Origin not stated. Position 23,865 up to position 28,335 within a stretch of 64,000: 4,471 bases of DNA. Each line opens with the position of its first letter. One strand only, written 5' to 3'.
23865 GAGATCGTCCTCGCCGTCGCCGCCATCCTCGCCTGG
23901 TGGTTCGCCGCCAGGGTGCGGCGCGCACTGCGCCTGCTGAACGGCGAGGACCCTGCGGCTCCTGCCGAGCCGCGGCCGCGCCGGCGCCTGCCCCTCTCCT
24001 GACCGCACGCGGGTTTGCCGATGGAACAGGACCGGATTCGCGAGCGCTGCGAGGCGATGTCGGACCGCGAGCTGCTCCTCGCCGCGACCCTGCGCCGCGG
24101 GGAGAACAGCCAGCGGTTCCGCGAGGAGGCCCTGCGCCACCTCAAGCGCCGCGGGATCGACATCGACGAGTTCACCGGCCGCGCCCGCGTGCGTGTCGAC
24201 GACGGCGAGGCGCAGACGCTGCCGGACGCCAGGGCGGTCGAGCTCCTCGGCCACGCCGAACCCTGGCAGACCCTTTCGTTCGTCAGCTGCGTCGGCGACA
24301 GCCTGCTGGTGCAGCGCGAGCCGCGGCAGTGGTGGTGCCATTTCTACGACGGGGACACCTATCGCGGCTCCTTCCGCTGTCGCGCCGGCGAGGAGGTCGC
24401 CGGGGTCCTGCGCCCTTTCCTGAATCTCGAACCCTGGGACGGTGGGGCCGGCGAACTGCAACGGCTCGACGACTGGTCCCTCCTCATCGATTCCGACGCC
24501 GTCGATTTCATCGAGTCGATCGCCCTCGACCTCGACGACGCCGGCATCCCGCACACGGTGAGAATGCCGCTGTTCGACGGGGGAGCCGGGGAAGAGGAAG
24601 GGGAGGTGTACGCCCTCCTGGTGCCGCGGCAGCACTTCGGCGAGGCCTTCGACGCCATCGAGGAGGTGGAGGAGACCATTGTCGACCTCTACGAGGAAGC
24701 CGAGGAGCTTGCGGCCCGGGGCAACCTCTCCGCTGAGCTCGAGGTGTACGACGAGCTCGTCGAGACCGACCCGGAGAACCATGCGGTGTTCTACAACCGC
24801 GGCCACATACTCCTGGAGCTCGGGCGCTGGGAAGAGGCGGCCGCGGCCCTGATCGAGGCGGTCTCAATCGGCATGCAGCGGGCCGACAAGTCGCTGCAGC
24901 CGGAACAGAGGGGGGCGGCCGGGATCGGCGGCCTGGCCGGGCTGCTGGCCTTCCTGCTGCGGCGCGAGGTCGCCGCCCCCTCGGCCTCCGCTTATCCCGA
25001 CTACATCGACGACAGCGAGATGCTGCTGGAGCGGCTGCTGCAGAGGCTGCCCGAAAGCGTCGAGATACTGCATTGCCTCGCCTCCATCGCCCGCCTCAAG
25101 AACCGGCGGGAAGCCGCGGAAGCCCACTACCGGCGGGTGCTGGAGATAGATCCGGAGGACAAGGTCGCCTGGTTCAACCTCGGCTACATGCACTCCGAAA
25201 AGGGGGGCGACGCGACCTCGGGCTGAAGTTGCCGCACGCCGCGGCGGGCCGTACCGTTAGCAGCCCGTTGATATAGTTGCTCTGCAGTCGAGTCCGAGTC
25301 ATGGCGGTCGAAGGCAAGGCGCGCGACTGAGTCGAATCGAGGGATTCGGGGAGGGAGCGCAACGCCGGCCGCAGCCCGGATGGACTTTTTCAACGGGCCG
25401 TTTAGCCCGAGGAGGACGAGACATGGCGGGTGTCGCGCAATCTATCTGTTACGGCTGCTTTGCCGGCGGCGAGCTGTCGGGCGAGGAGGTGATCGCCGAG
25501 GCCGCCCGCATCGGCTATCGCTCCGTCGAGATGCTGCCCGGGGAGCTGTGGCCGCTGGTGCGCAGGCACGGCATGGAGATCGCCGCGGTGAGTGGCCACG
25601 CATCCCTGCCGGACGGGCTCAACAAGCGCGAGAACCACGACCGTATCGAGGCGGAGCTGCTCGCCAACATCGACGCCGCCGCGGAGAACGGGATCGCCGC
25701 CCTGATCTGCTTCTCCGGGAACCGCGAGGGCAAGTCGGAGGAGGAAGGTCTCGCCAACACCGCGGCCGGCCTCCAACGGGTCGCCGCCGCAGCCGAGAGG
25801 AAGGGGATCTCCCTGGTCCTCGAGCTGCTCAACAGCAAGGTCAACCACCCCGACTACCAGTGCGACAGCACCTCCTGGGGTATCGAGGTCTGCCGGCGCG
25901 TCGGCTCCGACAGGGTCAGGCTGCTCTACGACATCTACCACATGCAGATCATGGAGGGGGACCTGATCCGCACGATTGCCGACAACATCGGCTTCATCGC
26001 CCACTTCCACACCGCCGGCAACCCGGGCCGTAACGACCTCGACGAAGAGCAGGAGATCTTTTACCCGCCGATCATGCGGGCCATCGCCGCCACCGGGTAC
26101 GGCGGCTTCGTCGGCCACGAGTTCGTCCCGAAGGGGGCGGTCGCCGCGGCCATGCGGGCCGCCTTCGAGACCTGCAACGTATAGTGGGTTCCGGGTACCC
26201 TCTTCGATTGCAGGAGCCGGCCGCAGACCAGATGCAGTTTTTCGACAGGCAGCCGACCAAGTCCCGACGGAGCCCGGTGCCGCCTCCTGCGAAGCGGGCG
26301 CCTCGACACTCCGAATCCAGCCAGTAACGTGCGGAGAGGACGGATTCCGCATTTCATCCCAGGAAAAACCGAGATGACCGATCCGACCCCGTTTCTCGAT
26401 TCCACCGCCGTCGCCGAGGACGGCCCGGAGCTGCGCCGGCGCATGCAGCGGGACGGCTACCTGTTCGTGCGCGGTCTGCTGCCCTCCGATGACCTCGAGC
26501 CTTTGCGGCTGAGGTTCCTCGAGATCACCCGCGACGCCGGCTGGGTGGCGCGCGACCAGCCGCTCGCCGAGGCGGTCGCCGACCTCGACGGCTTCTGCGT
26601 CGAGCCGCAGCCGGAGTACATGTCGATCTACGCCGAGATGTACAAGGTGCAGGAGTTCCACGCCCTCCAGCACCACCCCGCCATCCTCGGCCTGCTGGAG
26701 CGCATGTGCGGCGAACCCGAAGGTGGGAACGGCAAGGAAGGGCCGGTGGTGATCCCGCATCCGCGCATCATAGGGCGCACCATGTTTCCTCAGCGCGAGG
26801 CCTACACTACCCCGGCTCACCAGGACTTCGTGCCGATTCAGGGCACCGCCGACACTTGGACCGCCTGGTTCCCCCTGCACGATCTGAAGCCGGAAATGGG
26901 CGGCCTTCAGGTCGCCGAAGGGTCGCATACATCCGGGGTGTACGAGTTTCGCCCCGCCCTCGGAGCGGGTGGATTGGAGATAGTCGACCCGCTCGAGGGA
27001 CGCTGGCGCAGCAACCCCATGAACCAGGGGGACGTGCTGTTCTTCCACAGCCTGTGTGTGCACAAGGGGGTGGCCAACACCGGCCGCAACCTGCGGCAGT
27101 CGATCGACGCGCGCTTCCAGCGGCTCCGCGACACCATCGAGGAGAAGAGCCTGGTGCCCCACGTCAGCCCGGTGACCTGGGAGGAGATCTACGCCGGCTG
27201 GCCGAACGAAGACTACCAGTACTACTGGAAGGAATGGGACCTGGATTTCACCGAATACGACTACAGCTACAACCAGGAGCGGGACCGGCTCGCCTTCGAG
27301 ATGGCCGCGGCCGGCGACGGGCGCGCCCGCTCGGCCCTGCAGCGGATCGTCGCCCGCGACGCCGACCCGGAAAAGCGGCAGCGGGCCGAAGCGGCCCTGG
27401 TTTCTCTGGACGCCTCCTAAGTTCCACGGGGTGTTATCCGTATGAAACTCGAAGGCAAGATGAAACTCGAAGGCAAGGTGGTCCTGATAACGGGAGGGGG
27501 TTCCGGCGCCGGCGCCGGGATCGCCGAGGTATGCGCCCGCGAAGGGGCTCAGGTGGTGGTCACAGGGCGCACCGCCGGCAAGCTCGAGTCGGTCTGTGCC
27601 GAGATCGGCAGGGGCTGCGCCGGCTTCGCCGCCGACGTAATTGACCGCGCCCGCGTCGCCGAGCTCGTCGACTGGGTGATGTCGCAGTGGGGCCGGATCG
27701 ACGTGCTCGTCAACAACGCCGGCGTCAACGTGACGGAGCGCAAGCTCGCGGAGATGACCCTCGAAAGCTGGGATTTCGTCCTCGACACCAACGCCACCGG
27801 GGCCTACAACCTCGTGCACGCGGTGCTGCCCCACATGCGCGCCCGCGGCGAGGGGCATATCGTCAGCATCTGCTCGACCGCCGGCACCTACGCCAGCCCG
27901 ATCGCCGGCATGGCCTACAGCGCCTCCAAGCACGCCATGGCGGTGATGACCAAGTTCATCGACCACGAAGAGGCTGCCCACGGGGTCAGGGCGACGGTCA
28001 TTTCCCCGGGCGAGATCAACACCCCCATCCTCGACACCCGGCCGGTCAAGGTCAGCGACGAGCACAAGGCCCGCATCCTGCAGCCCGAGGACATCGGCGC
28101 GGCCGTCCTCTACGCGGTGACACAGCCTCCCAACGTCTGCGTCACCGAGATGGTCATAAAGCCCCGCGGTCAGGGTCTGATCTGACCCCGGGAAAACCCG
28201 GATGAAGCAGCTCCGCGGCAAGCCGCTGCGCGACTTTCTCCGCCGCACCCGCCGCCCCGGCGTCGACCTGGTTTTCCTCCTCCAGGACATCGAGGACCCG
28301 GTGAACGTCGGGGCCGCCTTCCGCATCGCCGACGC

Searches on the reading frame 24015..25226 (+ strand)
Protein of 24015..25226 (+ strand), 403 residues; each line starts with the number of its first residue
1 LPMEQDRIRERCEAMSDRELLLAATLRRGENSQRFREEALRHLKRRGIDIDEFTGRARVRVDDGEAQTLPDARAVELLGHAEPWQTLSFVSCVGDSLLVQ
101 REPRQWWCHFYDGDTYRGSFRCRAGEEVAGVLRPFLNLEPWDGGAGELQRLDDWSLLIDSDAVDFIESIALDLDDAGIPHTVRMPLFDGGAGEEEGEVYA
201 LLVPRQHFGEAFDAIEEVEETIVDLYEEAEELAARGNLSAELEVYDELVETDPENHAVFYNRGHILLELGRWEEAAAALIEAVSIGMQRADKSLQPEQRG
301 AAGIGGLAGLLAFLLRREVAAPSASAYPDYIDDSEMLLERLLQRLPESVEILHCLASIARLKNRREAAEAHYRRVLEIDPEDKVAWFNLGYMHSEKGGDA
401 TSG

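Call 22: search_protein_families(library=pfam, proteins=[window:24015-25226:+], max_evalue=0.0001)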
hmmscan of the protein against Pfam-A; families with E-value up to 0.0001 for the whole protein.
window:24015-25226:+ (403 aa): 11 families
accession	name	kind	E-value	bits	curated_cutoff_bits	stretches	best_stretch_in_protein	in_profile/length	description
PF13431.12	TPR_17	-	9.1e-15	54.1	24.4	0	245-275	2-32/34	Tetratricopeptide repeat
PF13414.12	TPR_11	-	1.6e-11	44.1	26.8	0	362-397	7-42/42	TPR repeat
PF13428.12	TPR_14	-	3.4e-10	40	23.5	0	350-391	2-43/44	Tetratricopeptide repeat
PF00515.34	TPR_1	-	4.1e-10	39.5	27.8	0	258-284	3-29/34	Tetratricopeptide repeat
PF07719.23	TPR_2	-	1e-09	38.2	27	0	350-382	2-34/34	Tetratricopeptide repeat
PF13432.12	TPR_16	-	2.5e-09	37.8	32.7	1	226-283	1-58/65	Tetratricopeptide repeat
PF13181.12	TPR_8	-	5e-09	36.1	25.7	0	352-382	4-34/34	Tetratricopeptide repeat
PF14559.12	TPR_19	-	1.2e-08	35.6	25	0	242-283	11-52/68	Tetratricopeptide repeat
PF01239.28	PPTA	-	2.7e-05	24.1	29.5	0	239-268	2-31/32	Protein prenyltransferase alpha subunit repeat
PF13371.12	TPR_9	-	4.5e-05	23.8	35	0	235-291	8-64/73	Tetratricopeptide repeat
PF13176.12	TPR_7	-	5.3e-05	23.4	27.9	0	355-382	5-32/36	Tetratricopeptide repeat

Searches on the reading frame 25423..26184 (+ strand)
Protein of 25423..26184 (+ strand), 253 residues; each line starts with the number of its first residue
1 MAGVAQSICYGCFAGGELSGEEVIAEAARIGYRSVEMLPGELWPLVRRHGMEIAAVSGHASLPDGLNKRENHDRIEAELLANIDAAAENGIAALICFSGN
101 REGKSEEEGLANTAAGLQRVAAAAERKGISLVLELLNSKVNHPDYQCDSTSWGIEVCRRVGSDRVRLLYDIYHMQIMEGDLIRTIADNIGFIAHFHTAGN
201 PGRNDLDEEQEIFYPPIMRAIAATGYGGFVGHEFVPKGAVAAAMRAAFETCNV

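Call 22: search_protein_families(library=pfam, proteins=[window:25423-26184:+], max_evalue=0.0001)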
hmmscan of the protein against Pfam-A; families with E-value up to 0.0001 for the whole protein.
window:25423-26184:+ (253 aa): 1 family
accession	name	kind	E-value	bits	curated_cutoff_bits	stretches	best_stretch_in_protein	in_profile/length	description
PF01261.30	AP_endonuc_2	-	4e-29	102.5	31.1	1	25-240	2-239/249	Xylose isomerase-like TIM barrel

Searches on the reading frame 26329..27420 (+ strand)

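Call 22: search_protein_families(library=pfam, proteins=[window:26329-27420:+], max_evalue=0.0001)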
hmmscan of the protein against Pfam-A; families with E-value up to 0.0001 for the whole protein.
window:26329-27420:+ (363 aa): 1 family
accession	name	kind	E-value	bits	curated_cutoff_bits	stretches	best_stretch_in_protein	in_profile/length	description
PF05721.19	PhyH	-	1.1e-15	58.9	22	1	39-257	1-212/213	Phytanoyl-CoA dioxygenase (PhyH)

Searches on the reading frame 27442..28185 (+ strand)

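Call 22: search_protein_families(library=pfam, proteins=[window:27442-28185:+], max_evalue=0.0001)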
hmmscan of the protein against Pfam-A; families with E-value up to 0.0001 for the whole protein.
window:27442-28185:+ (247 aa): 3 families
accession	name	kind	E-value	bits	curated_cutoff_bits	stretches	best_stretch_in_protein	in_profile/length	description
PF00106.31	adh_short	-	2.6e-51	174.3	26.6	1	12-198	1-188/195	short chain dehydrogenase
PF13561.12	adh_short_C2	-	1.3e-39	136.6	27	1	21-224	6-215/236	Enoyl-(Acyl carrier protein) reductase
PF08659.16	KR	-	3.6e-10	40.5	22.6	1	14-188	3-174/180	KR domain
